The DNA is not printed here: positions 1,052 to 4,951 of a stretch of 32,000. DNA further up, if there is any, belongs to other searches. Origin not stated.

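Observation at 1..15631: Giant (>15.6 kb, 5'-truncated) cysteine-free, hyper-acidic mosaic surface protein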

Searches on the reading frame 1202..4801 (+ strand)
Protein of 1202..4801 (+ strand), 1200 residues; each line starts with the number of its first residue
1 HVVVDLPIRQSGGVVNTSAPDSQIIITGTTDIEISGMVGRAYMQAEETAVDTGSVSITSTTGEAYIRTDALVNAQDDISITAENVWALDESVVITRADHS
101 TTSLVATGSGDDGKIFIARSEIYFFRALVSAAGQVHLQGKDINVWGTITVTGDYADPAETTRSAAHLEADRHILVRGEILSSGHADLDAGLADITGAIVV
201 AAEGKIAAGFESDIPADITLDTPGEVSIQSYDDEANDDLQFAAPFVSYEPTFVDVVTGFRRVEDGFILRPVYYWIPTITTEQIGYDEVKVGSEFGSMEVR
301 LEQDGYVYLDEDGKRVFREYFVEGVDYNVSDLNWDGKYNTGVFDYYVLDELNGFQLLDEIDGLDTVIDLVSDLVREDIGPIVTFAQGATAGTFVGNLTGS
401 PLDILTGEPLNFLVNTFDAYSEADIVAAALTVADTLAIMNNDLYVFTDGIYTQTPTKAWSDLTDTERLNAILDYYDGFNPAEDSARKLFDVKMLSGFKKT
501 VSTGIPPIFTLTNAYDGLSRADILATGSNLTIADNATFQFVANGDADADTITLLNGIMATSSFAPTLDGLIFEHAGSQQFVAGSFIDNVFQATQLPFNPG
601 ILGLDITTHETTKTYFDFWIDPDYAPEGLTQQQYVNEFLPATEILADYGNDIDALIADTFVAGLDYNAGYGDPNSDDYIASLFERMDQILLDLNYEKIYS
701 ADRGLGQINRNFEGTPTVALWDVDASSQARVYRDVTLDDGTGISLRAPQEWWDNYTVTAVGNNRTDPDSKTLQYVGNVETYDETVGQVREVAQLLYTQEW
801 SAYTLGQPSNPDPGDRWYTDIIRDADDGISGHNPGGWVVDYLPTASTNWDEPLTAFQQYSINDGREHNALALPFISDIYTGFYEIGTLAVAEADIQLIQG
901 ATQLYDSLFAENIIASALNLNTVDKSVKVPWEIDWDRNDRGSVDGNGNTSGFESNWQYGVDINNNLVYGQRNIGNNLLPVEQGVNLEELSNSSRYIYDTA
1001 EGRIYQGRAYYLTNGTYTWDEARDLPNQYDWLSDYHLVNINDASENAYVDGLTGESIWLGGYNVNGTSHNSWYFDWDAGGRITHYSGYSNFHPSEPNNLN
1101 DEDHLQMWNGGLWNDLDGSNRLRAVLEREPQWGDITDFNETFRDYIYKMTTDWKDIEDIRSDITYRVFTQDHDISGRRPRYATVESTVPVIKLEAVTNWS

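Call 50: search_protein_representatives(protein=window:1202-4801:+)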
Query: 1200 residues. Proteins with E-value up to 0.001 (for the whole library): 312; up to 1e-10: 83; up to 1e-30: 18. The best 150 are listed.
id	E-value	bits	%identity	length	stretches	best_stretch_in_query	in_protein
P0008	2.2e-131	456.3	46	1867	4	612-947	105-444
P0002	1.8e-130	453.3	52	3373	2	952-1200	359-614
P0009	5.6e-107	375.4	47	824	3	174-307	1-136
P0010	2.0e-98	347.1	47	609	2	651-944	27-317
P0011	5.4e-75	269.5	52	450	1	642-948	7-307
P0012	8.2e-66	239.1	41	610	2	641-780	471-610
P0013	1.1e-65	238.6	40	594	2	628-812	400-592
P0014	7.8e-62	225.9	50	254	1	651-887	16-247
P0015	8.7e-62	225.7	50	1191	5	159-349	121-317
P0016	9.4e-62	225.6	50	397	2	702-943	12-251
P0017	1.6e-52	195.1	33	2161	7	998-1123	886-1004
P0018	5.8e-43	163.4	57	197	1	220-369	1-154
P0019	8.5e-43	162.8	52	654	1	2-182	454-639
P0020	3.6e-41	157.5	46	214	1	737-946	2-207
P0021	4.7e-39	150.4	46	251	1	922-1135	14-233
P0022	1.0e-35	139.4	54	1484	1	1045-1199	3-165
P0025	2.0e-29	118.6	34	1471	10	1009-1120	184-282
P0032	2.8e-23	98.2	32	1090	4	1007-1136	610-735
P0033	6.8e-23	96.9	32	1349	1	8-337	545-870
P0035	2.0e-22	95.4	32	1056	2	5-360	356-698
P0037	7.4e-22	93.5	37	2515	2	7-326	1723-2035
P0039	1.0e-20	89.7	35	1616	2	995-1130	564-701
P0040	1.6e-20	89.1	31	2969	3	7-328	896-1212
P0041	3.6e-20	87.9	36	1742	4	1033-1133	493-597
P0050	2.8e-18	81.6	30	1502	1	7-340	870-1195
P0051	6.1e-18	80.5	36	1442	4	965-1128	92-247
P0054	2.0e-16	75.5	48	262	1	1034-1199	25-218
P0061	2.5e-15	71.8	32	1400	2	7-331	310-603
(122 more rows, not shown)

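Call 51: search_protein_families(library=pfam, proteins=[P0037, P0040, P0033, P0035, P0050], max_evalue=0.001)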
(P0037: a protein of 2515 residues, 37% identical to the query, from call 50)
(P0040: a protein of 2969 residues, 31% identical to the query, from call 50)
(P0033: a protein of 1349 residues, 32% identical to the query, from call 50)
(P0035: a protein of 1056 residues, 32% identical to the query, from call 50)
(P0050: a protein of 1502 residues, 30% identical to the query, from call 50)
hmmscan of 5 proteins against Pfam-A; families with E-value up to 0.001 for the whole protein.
P0037 (2515 aa): 0 families

P0040 (2969 aa): 0 families

P0033 (1349 aa): 0 families

P0035 (1056 aa): 0 families

P0050 (1502 aa): 0 families

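Call 52: search_protein_families(library=pfam, proteins=[P0017, P0025, P0032, P0039, P0041, P0051], max_evalue=0.001)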
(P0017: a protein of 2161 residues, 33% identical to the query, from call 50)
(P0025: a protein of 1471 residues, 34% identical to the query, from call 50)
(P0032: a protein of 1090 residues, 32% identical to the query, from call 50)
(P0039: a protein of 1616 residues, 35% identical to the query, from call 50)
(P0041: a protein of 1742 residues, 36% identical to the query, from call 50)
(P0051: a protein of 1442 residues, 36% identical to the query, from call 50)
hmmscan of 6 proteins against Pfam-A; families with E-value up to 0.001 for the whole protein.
P0017 (2161 aa): 3 families
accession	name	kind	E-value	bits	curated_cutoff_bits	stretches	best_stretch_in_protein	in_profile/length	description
PF00059.27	Lectin_C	-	3.8e-93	307.8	22.6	7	1086-1189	3-106/107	Lectin C-type domain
PF01364.23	Peptidase_C25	-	5.6e-61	207.3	23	1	1770-2106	2-374/374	Peptidase family C25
PF13948.11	DUF4215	-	5.1e-24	84.8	27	4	310-343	16-46/47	Domain of unknown function (DUF4215)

P0025 (1471 aa): 2 families
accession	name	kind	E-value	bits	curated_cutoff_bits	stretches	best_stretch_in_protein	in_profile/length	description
PF00059.27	Lectin_C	-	1.4e-120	396.1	22.6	11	1342-1442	3-104/107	Lectin C-type domain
PF07589.16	PEP-CTERM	-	0.00016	22.1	20.7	1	1446-1467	2-24/24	PEP-CTERM motif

P0032 (1090 aa): 4 families
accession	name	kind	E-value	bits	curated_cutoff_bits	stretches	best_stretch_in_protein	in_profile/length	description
PF00059.27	Lectin_C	-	1.3e-45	154.9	22.6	4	22-112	2-96/107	Lectin C-type domain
PF03160.20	Calx-beta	-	1.5e-36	125.5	27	2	145-235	21-116/119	Calx-beta domain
PF00092.34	VWA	-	1.1e-06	29.4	23.8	1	837-955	43-164/174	von Willebrand factor type A domain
PF17210.9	SdrD_B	-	8e-06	26.5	29.7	1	978-1042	4-76/112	SdrD B-like domain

P0039 (1616 aa): 3 families
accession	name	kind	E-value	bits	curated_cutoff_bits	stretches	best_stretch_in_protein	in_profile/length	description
PF16640.11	Big_3_5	-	3.7e-54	181.7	35.5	5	1078-1170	4-88/88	Bacterial Ig-like domain (group 3)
PF00059.27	Lectin_C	-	7.5e-15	56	22.6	2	951-1043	16-104/107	Lectin C-type domain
PF11974.14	bMG3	-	1.6e-05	25.2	34.9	0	1299-1324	32-57/103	Bacterial alpha-2-macroglobulin MG3 domain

P0041 (1742 aa): 3 families
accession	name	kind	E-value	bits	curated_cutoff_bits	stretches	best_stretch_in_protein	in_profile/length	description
PF00059.27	Lectin_C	-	9.2e-56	187.6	22.6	4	37-149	3-106/107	Lectin C-type domain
PF01364.23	Peptidase_C25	-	1.1e-53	183.2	23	1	1336-1676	1-374/374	Peptidase family C25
PF13948.11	DUF4215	-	5.5e-34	116.7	27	4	584-622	11-46/47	Domain of unknown function (DUF4215)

P0051 (1442 aa): 1 family
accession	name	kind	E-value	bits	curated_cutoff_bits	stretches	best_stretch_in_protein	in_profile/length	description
PF00059.27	Lectin_C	-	9.4e-84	277.6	22.6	4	417-518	2-107/107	Lectin C-type domain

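Call 72: predict_structure(alignment_id=A1)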
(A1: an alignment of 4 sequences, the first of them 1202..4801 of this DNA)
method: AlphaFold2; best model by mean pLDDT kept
length: 1200 residues; sequences in the alignment: 4
mean_pLDDT: 34.8   pTM: 0.31
mean pLDDT of the five models: 34.8, 32.9, 32.2, 29.9, 27.5
residues with pLDDT >= 90: 0; 70-90: 43; 50-70: 106; < 50: 1051
segments of 3 or more residues with pLDDT < 50: 7-13, 41-49, 119-125, 153-171, 182-185, 190-196, 201-204, 208-213, 215-569, 571-1200
pLDDT, mean of each block of 10 residues (from residue 1): 48 48 73 66 40 75 69 73 70 54 74 62 45 65 62 40 36 55 51 45 46 44 36 29 28 26 23 22 23 23 26 27 24 27 26 25 29 26 23 25 29 25 33 35 39 43 42 37 28 21 27 37 43 36 36 41 47 46 43 36 25 24 37 39 37 35 27 29 33 30 28 24 28 41 39 42 32 35 25 30 25 27 27 27 25 21 23 27 29 31 30 27 24 27 32 32 31 25 25 23 25 33 38 32 35 32 29 30 27 27 25 25 25 30 28 29 26 27 24 25
secondary structure, 60 per line:
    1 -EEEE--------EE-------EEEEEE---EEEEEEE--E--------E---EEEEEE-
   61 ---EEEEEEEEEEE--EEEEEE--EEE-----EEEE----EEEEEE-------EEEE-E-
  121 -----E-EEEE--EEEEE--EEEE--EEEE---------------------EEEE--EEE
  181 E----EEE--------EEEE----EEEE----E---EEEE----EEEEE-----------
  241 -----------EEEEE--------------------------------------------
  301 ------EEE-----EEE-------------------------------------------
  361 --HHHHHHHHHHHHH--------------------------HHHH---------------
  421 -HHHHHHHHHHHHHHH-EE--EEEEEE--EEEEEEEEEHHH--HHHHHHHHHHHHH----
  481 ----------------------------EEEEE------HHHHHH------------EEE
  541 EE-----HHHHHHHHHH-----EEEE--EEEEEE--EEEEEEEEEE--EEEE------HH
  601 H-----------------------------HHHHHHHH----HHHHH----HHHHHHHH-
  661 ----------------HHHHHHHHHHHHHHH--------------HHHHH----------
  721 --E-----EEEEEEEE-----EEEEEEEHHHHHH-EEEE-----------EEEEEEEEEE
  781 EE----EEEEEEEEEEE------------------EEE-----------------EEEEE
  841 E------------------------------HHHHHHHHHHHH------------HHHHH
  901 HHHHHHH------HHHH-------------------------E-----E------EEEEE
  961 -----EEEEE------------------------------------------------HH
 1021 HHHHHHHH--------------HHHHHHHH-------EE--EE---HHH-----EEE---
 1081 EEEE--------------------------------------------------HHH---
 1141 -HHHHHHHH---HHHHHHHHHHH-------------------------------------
elements in order (helices of 4 or more, strands of 3 or more residues): E2-5 E23-28 E32-38 E54-59 E64-74 E77-82 E85-87 E93-96 E101-106 E114-117 E128-131 E134-138 E141-144 E147-150 E172-175 E178-181 E186-188 E197-200 E205-208 E217-220 E225-229 E252-256 E307-309 E315-317 H363-375 H402-405 H422-436 E442-447 E450-458 H464-476 E509-513 H520-525 E538-542 H548-557 E563-566 E569-574 E577-586 E589-592 H631-638 H643-647 H652-659 H677-691 H706-710 E729-736 E742-748 H749-754 E756-759 E771-782 E787-797 E816-818 E836-841 H872-883 H896-907 H914-917 E956-960 E966-970 H1019-1028 H1043-1050 E1075-1077 E1081-1084 H1142-1149 H1153-1163

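Call 89: fold_search(model_id=the predicted structure, library=pdb)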
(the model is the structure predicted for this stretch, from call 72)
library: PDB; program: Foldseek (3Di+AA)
matches with E <= 10: 112; with E <= 0.001: 0
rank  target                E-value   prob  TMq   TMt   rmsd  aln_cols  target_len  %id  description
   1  8a22_Bc               1.4e-01  0.06  0.04  0.09  26.9       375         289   12  Structure of the mitochondrial ribosome from Polytomella magna (released 2022-11-16)
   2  8v53_B                1.6e-01  0.09  0.03  0.12  25.9       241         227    7  CryoEM structure of Ku homodimer in complex with hairpin DNA (released 2025-12-10)
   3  9qms_L                2.5e-01  0.04  0.04  0.05  25.4       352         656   13  DNA-PK bound to 153 bp H2AX nucleosome with ATPyS (released 2026-01-14)
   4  8apo_Bc               3.7e-01  0.04  0.04  0.10  26.9       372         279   11  Structure of the mitochondrial ribosome from Polytomella magna with tRNAs bound to the A and P sites (released 2023-06-21)
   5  9vnq_B                4.0e-01  0.04  0.04  0.12  27.0       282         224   12  Bacillus Subtilis Ku core homodimer complexed with double strand DNA (released 2025-10-29)
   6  9ig8_A                4.2e-01  0.08  0.04  0.12  22.6       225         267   13  Apo-MtbKu , not bound to DNA (released 2026-03-04)
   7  9qms_N                5.0e-01  0.03  0.04  0.06  24.8       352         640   12  DNA-PK bound to 153 bp H2AX nucleosome with ATPyS (released 2026-01-14)
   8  9cq3_b                5.6e-01  0.02  0.04  0.07  28.9       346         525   14  The gap-filling complex with Pol mu engaged in the NHEJ pathway (released 2025-04-23)
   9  9vnq_A                6.3e-01  0.07  0.03  0.12  20.3       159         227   13  Bacillus Subtilis Ku core homodimer complexed with double strand DNA (released 2025-10-29)
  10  9lbn_K                8.8e-01  0.13  0.04  0.26  11.5       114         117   15  The composite cryo-EM structure of the head-to-tail connector and head-proximal tail components of bacteriophage phiXa (released 2025-05-07)
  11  7k0y_B                8.8e-01  0.02  0.03  0.05  26.1       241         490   11  Cryo-EM structure of activated-form DNA-PK (complex VI) (released 2021-01-06)
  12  9g6k_Lp               9.9e-01  0.02  0.04  0.08  34.8       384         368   10  LSU structure derived from the LSU sample of the mitoribosome from T. gondii. (released 2024-12-11)
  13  9c3c_d                9.9e-01  0.02  0.03  0.09  26.2       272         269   14  Cryo-EM structure of native dystrophin-glycoprotein complex (DGC) (released 2024-10-23)
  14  9ix6_A                1.1e+00  0.04  0.03  0.05  17.1       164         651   12  Cryo-EM structure of Cas12X2 with crRNA (released 2026-02-04)
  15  6hix_AY               1.2e+00  0.02  0.04  0.10  39.6       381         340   10  Cryo-EM structure of the Trypanosoma brucei mitochondrial ribosome - This entry contains the large mitoribosomal subu (released 2018-09-26)
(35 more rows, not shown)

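Call 94: search_solved_structures(query=A1, max_evalue=1)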
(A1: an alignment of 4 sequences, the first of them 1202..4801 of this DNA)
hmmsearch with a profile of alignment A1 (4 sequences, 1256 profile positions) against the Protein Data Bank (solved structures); distinct sequences matched with E-value up to 1: 81 (the best 60 are shown).
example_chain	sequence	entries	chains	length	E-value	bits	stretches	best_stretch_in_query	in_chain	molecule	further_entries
6y0m_A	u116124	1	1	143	1.8e-09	39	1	1062-1180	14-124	Low affinity immunoglobulin epsilon Fc receptor membrane-bound form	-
6y0l_A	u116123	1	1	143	3.9e-09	37.9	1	1062-1180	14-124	Low affinity immunoglobulin epsilon Fc receptor membrane-bound form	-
1t8c_A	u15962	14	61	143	1.4e-08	36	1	1062-1180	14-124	Low affinity immunoglobulin epsilon Fc receptor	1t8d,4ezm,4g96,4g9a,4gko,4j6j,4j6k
2h2r_A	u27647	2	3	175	1.6e-08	35.9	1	1062-1180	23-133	Low affinity immunoglobulin epsilon Fc receptor (Lymphocyte IgE receptor) (Fc-epsilon-RII)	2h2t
4gj0_A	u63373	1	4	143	1.7e-08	35.8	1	1062-1180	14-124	Low affinity immunoglobulin epsilon Fc receptor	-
5lgk_E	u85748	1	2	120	1.8e-08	35.7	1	1062-1179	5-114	Low affinity immunoglobulin epsilon Fc receptor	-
4gi0_A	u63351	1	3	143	1.4e-07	32.8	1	1062-1180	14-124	Low affinity immunoglobulin epsilon Fc receptor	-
4gk1_A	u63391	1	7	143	1.7e-07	32.5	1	1062-1178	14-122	Low affinity immunoglobulin epsilon Fc receptor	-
4gjx_A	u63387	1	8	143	1.8e-07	32.4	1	1062-1180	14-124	Low affinity immunoglobulin epsilon Fc receptor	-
2zib_A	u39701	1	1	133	3.5e-06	28.1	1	1066-1174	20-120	Type II antifreeze protein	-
1kmb_1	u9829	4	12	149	8.7e-06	26.8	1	1093-1183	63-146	MANNOSE-BINDING PROTEIN-A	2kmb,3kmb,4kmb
6pwr_A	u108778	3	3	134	9.3e-06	26.7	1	1063-1180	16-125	Fc fragment of IgE receptor II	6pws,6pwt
9qy1_A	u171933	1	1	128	9.3e-06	26.7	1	1062-1179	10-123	Mannose receptor C type 2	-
1msb_A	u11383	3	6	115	1e-05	26.6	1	1094-1183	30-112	MANNOSE-BINDING PROTEIN-A | MANNOSE-BINDING PROTEIN A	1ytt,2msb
1hup_A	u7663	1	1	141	1.2e-05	26.4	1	1065-1183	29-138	MANNOSE-BINDING PROTEIN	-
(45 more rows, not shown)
